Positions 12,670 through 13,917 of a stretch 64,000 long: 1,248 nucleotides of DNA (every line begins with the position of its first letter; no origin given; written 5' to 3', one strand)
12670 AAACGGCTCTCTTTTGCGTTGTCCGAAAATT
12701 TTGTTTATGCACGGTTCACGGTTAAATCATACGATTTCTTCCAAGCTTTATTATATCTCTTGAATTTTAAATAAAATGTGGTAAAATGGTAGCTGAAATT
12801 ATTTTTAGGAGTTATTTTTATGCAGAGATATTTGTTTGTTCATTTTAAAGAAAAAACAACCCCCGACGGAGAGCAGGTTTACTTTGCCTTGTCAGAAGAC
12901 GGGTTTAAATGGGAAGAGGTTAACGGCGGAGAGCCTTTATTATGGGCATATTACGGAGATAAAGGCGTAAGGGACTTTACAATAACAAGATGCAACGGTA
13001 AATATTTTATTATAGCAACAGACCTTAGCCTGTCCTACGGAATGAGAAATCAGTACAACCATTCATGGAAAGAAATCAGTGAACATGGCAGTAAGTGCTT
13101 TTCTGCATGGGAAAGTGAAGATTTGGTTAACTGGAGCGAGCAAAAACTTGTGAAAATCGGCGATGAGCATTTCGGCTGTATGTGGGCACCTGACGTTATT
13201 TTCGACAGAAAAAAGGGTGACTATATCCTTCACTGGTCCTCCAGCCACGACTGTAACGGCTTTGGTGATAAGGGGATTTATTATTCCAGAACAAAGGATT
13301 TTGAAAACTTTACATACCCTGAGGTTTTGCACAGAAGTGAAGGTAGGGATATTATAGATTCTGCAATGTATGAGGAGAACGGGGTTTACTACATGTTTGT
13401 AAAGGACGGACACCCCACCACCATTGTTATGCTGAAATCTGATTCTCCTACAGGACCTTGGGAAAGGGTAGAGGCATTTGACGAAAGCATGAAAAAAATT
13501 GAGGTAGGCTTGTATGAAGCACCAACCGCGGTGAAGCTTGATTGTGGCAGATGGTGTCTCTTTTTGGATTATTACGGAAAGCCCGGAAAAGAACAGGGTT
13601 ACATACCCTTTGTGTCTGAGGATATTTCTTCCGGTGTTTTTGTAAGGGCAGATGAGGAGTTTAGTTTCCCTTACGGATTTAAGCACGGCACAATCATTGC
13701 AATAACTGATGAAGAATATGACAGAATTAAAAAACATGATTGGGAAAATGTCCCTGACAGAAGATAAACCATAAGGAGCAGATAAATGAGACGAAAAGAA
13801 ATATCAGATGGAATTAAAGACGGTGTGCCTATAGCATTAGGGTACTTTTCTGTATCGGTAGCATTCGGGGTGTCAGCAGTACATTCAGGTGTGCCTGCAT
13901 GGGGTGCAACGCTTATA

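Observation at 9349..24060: Carbohydrate-active gene block: GH88/105-like enzyme with 3x discoidin/CBM32 repeats, GH43-clan propeller, AraC regulator and secreted DUF1680 (GH127/146-like) enzyme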

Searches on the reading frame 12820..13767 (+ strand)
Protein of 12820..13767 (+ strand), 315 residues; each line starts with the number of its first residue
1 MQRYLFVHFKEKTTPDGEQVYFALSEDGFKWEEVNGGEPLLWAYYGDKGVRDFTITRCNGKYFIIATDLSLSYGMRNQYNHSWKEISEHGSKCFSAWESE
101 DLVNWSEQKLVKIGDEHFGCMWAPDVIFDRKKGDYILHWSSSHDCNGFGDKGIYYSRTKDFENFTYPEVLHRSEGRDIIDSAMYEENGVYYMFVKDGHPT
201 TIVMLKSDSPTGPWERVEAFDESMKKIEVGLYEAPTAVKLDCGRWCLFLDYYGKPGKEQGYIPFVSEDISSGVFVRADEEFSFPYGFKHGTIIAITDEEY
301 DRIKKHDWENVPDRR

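Call 4: search_protein_families(library=pfam, proteins=[window:12820-13767:+], max_evalue=0.01)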
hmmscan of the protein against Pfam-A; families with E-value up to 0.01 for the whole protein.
window:12820-13767:+ (315 aa): 2 families
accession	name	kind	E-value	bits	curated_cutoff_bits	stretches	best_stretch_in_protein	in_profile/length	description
PF04616.20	Glyco_hydro_43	-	4e-09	36.7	32.2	1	52-241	12-191/288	Glycosyl hydrolases family 43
PF00251.26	Glyco_hydro_32N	-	0.00014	22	22.1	1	85-242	31-196/307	Glycosyl hydrolases family 32 N-terminal domain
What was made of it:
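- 12820..13767 (+): Cytoplasmic 315-aa GH43-related five-bladed propeller (PF22847-type), a separate transcription unit. Pfam GH43 at 36.7 bits (call 4).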

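Call 9: search_solved_structures(query=window:12820-13767:+, max_evalue=0.01, show_alignments=2)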
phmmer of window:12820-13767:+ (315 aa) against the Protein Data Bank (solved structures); distinct sequences matched with E-value up to 0.01: 1.
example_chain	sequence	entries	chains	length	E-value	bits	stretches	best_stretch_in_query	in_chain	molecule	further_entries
7byv_A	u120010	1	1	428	0.0099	18.2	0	92-187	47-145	Galactan 1,3-beta-galactosidase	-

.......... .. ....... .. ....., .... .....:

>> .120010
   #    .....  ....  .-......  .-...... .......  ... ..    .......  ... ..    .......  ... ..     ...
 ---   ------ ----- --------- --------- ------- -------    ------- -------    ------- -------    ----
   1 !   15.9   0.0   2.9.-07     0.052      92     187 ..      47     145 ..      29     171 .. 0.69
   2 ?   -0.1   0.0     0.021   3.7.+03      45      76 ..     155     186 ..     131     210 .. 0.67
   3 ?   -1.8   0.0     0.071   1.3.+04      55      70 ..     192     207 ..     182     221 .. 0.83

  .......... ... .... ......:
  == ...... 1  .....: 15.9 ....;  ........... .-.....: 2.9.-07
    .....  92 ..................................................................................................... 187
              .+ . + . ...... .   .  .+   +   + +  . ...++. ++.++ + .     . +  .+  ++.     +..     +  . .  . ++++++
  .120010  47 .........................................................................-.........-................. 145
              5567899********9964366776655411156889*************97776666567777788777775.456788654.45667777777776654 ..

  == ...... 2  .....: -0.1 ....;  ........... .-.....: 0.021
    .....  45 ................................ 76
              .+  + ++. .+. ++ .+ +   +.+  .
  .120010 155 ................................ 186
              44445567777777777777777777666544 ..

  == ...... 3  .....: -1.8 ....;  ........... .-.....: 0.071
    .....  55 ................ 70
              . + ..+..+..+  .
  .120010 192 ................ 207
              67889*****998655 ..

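Call 31: find_homologous_proteins(query=window:12820-13767:+, max_evalue=0.00001)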
Query window:12820-13767:+ (315 aa): 2020 proteins with E <= 0.00001 among 2471 candidates; the best 120 are listed.
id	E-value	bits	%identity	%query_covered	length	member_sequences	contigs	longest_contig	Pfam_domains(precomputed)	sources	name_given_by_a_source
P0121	2.4e-193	660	86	100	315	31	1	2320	PF22847.3,PF04616.21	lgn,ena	-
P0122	4.8e-191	652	84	100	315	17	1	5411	PF22847.3,PF04616.21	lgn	-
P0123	8.6e-185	632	82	100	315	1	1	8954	PF22847.3,PF04616.21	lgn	-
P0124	4.5e-181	620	81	100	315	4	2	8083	PF22847.3,PF04616.21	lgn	-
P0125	3.9e-180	616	79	100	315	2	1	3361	PF22847.3,PF04616.21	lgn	-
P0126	1.6e-179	614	80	100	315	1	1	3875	PF22847.3,PF04616.21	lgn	-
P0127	2.2e-179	614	81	100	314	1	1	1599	PF22847.3,PF04616.21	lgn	-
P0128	4.7e-178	610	79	100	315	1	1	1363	PF22847.3,PF04616.21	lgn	-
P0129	6.4e-178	609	79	100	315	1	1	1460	PF22847.3,PF00251.27,PF04616.21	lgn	-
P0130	1.1e-176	605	78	100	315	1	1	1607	PF22847.3,PF04616.21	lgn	-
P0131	2.0e-168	578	75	100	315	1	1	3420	PF22847.3,PF04616.21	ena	-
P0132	3.6e-167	574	76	100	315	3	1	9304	PF22847.3,PF04616.21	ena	-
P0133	6.5e-164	563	73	100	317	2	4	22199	PF22847.3,PF04616.21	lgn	-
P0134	2.6e-157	541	72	100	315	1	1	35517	PF22847.3,PF04616.21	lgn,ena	-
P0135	1.2e-155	536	71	98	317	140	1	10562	PF22847.3,PF04616.21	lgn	-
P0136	5.0e-154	531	70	98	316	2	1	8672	PF22847.3,PF04616.21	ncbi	-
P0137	5.7e-154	530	69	98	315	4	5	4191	PF22847.3,PF04616.21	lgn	-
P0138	9.0e-154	530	70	98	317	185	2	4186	PF22847.3,PF04616.21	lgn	-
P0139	1.0e-153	530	69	98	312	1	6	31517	PF22847.3,PF04616.21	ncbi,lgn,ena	-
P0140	3.5e-152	525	70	98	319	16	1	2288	PF22847.3,PF04616.21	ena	-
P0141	6.0e-152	524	69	98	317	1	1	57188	PF22847.3,PF00251.27,PF04616.21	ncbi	-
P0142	6.9e-152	524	69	98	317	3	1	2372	PF22847.3,PF04616.21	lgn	-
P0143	8.4e-152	523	68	98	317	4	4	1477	PF22847.3,PF04616.21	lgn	-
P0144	1.2e-151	523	70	98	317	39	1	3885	PF22847.3,PF04616.21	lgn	-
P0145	1.4e-151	523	71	98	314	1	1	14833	PF22847.3,PF04616.21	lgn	-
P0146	1.5e-151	522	68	98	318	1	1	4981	PF22847.3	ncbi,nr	ncbi:MAG TPA: glycoside hydrolase family 43 protein [Clostridia bacterium]|nr:glycoside hydrolase fa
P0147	2.0e-151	522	70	98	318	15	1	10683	PF22847.3,PF04616.21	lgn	-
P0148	3.1e-151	521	68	98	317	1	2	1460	PF22847.3,PF04616.21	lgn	-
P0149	3.7e-151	521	70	96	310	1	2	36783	PF22847.3,PF04616.21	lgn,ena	-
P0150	4.6e-151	521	68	98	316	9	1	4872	PF22847.3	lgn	-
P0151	5.8e-151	521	69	98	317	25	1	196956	PF22847.3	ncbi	-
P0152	8.0e-151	520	71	97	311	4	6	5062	PF22847.3,PF04616.21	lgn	-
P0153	1.4e-150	519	70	97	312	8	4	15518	PF22847.3,PF04616.21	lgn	-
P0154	1.5e-150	519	70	96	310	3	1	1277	PF22847.3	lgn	-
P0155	1.6e-150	519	68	98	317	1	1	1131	PF22847.3,PF04616.21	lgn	-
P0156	1.7e-150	519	67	98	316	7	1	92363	PF22847.3,PF04616.21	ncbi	-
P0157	1.7e-150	519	69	98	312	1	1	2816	PF22847.3,PF04616.21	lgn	-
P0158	2.1e-150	519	70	96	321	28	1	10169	PF22847.3,PF04616.21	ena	-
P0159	2.6e-150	518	69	98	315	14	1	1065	PF22847.3,PF04616.21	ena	-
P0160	2.6e-150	518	69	98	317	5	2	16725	PF22847.3,PF04616.21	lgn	-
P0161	3.0e-150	518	71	95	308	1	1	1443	PF22847.3,PF04616.21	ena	-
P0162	3.3e-150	518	70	95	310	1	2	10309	PF22847.3,PF04616.21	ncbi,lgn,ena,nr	ncbi:MAG: glycoside hydrolase family 43 protein [Acetatifactor sp.]|nr:glycoside hydrolase family 43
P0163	5.6e-150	517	67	98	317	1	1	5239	PF22847.3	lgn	-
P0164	6.4e-150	517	69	98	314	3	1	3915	PF22847.3,PF04616.21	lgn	-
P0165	7.8e-150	517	70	98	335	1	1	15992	PF22847.3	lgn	-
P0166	8.0e-150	517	70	96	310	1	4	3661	PF22847.3,PF04616.21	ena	-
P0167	8.3e-150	517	69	96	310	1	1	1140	PF22847.3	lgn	-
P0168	9.2e-150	517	68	98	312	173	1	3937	PF22847.3,PF04616.21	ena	-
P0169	9.6e-150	517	70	96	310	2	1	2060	PF22847.3,PF04616.21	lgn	-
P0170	9.8e-150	516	70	96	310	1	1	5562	PF22847.3,PF04616.21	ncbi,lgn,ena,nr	ncbi:MAG: glycoside hydrolase family 43 protein [Acetatifactor sp.]|nr:glycoside hydrolase family 43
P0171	1.0e-149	516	70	96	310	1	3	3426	PF22847.3,PF04616.21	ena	-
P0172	1.2e-149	516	69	96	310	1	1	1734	PF22847.3,PF04616.21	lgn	-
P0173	1.4e-149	516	69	98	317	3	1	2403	PF22847.3,PF04616.21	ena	-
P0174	1.5e-149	516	70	96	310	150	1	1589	PF22847.3,PF04616.21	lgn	-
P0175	1.6e-149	516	69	95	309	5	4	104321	PF22847.3,PF04616.21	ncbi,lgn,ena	-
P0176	1.7e-149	516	68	98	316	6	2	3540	PF22847.3,PF00251.27,PF04616.21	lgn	-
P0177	1.8e-149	516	70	96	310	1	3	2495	PF22847.3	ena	-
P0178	1.9e-149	516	69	96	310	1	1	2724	PF22847.3,PF04616.21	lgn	-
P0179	2.0e-149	515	68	98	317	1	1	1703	PF22847.3,PF04616.21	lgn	-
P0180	2.1e-149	515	70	96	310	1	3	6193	PF22847.3,PF04616.21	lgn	-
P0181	3.8e-149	515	67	98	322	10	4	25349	PF22847.3,PF04616.21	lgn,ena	-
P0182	4.7e-149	514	70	95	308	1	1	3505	PF22847.3,PF04616.21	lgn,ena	-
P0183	5.5e-149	514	68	98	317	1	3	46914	PF22847.3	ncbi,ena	-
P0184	5.6e-149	514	69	96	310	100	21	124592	PF22847.3,PF04616.21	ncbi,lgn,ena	-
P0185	5.9e-149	514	68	98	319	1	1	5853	PF22847.3,PF04616.21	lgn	-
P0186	6.2e-149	514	68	97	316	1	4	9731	PF22847.3,PF04616.21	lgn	-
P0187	8.0e-149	513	68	95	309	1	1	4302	PF22847.3,PF04616.21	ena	-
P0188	9.0e-149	513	69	96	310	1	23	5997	PF22847.3,PF04616.21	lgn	-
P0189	1.0e-148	513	68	96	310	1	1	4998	PF22847.3,PF04616.21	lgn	-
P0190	1.0e-148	513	70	96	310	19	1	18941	PF22847.3,PF04616.21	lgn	-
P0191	1.1e-148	513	70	96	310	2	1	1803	PF22847.3,PF04616.21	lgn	-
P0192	1.3e-148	513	69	96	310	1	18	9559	PF22847.3,PF04616.21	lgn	-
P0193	1.6e-148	512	68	98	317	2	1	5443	PF22847.3,PF00251.27,PF04616.21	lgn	-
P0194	2.4e-148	512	67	98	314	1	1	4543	PF22847.3,PF04616.21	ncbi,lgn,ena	-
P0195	2.5e-148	512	69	98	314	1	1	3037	PF22847.3,PF04616.21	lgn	-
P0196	3.1e-148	512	69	96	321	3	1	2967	PF22847.3,PF04616.21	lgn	-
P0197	3.3e-148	511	68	98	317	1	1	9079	PF22847.3,PF00251.27,PF04616.21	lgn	-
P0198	3.3e-148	511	68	96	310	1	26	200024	PF22847.3,PF04616.21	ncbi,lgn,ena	-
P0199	3.5e-148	511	68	96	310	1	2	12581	PF22847.3,PF04616.21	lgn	-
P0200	3.9e-148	511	68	96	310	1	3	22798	PF22847.3,PF04616.21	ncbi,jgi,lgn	-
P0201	4.0e-148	511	70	96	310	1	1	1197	PF22847.3,PF04616.21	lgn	-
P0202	4.0e-148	511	67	98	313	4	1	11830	PF22847.3,PF04616.21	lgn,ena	-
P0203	4.2e-148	511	69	96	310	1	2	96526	PF22847.3,PF04616.21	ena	-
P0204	4.3e-148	511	70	96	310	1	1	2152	PF22847.3,PF04616.21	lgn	-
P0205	4.3e-148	511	69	96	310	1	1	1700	PF22847.3,PF04616.21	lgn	-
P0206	4.9e-148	511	70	96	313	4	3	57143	PF22847.3,PF04616.21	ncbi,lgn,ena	-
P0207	5.7e-148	511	70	96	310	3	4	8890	PF22847.3,PF04616.21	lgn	-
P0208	6.7e-148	510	70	96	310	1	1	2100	PF22847.3,PF04616.21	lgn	-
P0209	7.0e-148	510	69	95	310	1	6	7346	PF22847.3,PF04616.21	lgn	-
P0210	7.4e-148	510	70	95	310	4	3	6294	PF22847.3,PF04616.21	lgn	-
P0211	7.6e-148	510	67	96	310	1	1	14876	PF22847.3,PF04616.21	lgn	-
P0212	8.3e-148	510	69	95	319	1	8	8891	PF22847.3,PF04616.21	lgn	-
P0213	8.8e-148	510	68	96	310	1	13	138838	PF22847.3,PF04616.21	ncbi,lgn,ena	-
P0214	9.9e-148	510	69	97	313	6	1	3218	PF22847.3,PF04616.21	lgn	-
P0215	9.9e-148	510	68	98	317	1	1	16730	PF22847.3,PF04616.21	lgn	-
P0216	1.0e-147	510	68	96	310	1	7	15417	PF22847.3,PF04616.21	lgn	-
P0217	1.1e-147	510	68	96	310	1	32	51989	PF22847.3,PF04616.21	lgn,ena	-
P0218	1.2e-147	510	68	97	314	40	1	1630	PF22847.3,PF04616.21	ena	-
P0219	1.5e-147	509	67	100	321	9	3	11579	PF22847.3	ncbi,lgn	-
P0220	1.7e-147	509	68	96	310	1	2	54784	PF22847.3,PF04616.21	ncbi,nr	ncbi:MAG: glycoside hydrolase family 43 protein [Butyrivibrio sp.]|nr:glycoside hydrolase family 43 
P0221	2.0e-147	509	68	96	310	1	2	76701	PF22847.3,PF04616.21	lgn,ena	-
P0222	2.4e-147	509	68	97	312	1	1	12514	PF22847.3,PF04616.21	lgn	-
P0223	3.0e-147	508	70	96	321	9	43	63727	PF22847.3,PF04616.21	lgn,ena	-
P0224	3.3e-147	508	69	96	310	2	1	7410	PF22847.3,PF04616.21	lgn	-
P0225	3.4e-147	508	68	98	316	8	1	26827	PF22847.3,PF04616.21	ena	-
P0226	3.6e-147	508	67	98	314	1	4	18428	PF22847.3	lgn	-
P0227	4.9e-147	508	69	95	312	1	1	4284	PF22847.3,PF04616.21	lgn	-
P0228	4.9e-147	508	68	96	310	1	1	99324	PF22847.3,PF04616.21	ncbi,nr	ncbi:MAG: glycoside hydrolase family 43 protein [Firmicutes bacterium]|nr:glycoside hydrolase family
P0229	5.0e-147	508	68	96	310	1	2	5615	PF22847.3,PF04616.21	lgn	-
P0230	7.0e-147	507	68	97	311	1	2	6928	PF22847.3,PF04616.21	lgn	-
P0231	7.3e-147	507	67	96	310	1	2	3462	PF22847.3,PF04616.21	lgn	-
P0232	7.5e-147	507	68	96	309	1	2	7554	PF22847.3,PF04616.21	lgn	-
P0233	7.9e-147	507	69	96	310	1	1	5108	PF22847.3,PF04616.21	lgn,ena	-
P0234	9.0e-147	507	69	96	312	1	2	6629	PF22847.3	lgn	-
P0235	9.3e-147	507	67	98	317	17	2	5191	PF22847.3,PF04616.21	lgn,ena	-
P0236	1.1e-146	506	69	96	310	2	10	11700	PF22847.3,PF04616.21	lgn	-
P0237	1.2e-146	506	68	98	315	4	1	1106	PF22847.3,PF00251.27,PF04616.21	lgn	-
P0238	1.4e-146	506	68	96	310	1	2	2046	PF22847.3,PF04616.21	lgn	-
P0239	1.7e-146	506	67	96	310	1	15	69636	PF22847.3,PF04616.21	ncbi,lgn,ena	-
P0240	1.8e-146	506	68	96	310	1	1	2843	PF22847.3,PF04616.21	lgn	-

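Call 32: find_encoding_contigs(protein=P0134, flank=10000, max_places=3)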
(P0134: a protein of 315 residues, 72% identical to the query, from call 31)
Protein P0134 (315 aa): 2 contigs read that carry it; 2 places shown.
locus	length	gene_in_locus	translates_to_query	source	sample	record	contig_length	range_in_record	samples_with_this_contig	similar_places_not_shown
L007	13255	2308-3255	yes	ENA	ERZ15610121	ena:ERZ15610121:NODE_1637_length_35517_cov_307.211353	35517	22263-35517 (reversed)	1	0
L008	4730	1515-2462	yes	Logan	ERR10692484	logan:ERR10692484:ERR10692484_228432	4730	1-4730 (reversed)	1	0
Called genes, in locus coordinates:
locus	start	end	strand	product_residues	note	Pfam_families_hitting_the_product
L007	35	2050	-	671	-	PF00009:GTP_EFTU, PF22042:EF-G_D2, PF03144:GTP_EFTU_D2 (weak), PF14492:EFG_III, PF03764:EFG_IV, PF00679:EFG_C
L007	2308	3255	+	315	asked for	PF22847:Glyco_hydro_43_rel, PF04616:Glyco_hydro_43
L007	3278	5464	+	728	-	PF16875:Glyco_hydro_36N, PF02065:Melibiase, PF16874:Glyco_hydro_36C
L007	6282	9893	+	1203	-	PF00580:UvrD-helicase, PF01443:Viral_helicase1 (faint), PF13245:AAA_19, PF00580:UvrD-helicase, PF13361:UvrD_C, PF13538:UvrD_C_2 (faint), PF12705:PDDEXK_1 (weak)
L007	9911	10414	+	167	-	PF00583:Acetyltransf_1, PF13673:Acetyltransf_10, PF13508:Acetyltransf_7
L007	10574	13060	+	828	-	PF22848:ASD1_dom, PF06964:Alpha-L-AF_C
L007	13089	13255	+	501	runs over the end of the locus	PF22848:ASD1_dom, PF06964:Alpha-L-AF_C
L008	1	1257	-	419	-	?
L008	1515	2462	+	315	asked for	PF22847:Glyco_hydro_43_rel, PF04616:Glyco_hydro_43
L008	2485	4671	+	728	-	PF16875:Glyco_hydro_36N, PF02065:Melibiase, PF16874:Glyco_hydro_36C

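Call 33: find_encoding_contigs(protein=P0184, flank=8000, max_places=3)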
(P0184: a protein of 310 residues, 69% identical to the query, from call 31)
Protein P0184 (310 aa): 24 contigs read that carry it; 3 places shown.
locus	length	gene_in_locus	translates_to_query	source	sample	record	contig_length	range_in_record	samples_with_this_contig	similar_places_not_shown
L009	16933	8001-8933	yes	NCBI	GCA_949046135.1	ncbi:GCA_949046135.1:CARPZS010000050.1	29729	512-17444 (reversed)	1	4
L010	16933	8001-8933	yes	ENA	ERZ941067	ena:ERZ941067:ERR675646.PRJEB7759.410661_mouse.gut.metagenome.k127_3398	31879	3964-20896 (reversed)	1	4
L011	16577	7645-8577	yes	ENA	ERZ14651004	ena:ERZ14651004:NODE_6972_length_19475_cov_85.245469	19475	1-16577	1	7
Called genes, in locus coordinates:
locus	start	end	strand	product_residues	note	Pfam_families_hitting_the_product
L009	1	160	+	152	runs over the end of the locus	PF04545:Sigma70_r4 (faint)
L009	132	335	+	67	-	PF12645:HTH_16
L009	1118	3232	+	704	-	PF00009:GTP_EFTU, PF01926:MMR_HSR1 (faint), PF22042:EF-G_D2, PF03144:GTP_EFTU_D2, PF14492:EFG_III, PF03764:EFG_IV, PF00679:EFG_C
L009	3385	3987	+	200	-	PF00484:Pro_CA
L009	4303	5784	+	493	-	PF01120:Alpha_L_fucos, PF16757:Fucosidase_C (faint)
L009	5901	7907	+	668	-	PF02449:Glyco_hydro_42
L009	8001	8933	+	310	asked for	PF22847:Glyco_hydro_43_rel, PF04616:Glyco_hydro_43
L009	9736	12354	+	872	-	PF18019:Cas3_HD, PF00270:DEAD, PF22590:Cas3-like_C_2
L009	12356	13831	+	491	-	PF09481:CRISPR_Cse1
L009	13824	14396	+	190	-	PF09485:CRISPR_Cse2 (weak)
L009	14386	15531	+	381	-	PF09344:Cas_CT1975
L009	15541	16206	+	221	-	PF09704:Cas_Cas5d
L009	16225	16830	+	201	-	PF08798:CRISPR_assoc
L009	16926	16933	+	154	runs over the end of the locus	PF01867:Cas_Cas1 (weak)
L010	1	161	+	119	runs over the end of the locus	PF04545:Sigma70_r4 (weak)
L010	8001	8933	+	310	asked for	PF22847:Glyco_hydro_43_rel, PF04616:Glyco_hydro_43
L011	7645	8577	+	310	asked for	PF22847:Glyco_hydro_43_rel, PF04616:Glyco_hydro_43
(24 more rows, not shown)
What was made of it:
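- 12820..13767 (+): Homologs are 67-86% identical and lie next to GH36, GH42, GH29 and GH51 genes (calls 31-33).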

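Call 53: predict_structure(alignment_id=A1)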
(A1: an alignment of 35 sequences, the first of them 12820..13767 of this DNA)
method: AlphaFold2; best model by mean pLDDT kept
length: 315 residues; sequences in the alignment: 35
mean_pLDDT: 87.5   pTM: 0.88
mean pLDDT of the five models: 87.5, 86.6, 86.2, 82.7, 82.0
residues with pLDDT >= 90: 194; 70-90: 82; 50-70: 36; < 50: 3
segments of 3 or more residues with pLDDT < 50: none
pLDDT, mean of each block of 10 residues (from residue 1): 90 64 93 89 67 91 89 56 71 92 91 90 94 96 90 96 95 92 96 90 96 97 90 92 94 73 95 92 77 96 91 59
secondary structure, 60 per line:
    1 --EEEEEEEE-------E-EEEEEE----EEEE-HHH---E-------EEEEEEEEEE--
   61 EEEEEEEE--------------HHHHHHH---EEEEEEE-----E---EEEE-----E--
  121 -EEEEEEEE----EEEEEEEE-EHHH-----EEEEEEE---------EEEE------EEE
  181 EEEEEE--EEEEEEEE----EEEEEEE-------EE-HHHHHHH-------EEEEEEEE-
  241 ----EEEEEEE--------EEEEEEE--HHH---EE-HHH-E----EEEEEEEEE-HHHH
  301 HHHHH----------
elements in order: E3-10 E20-25 E30-33 E49-58 E61-68 H83-89 E93-99 E109-112 E122-129 E134-141 E152-158 E168-171 E178-186 E189-196 E201-207 H218-224 E232-239 E245-251 E260-266 E287-295 H297-305
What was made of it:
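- Checked: The AF2 model is a beta-propeller with pLDDT 87.5 (call 53).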
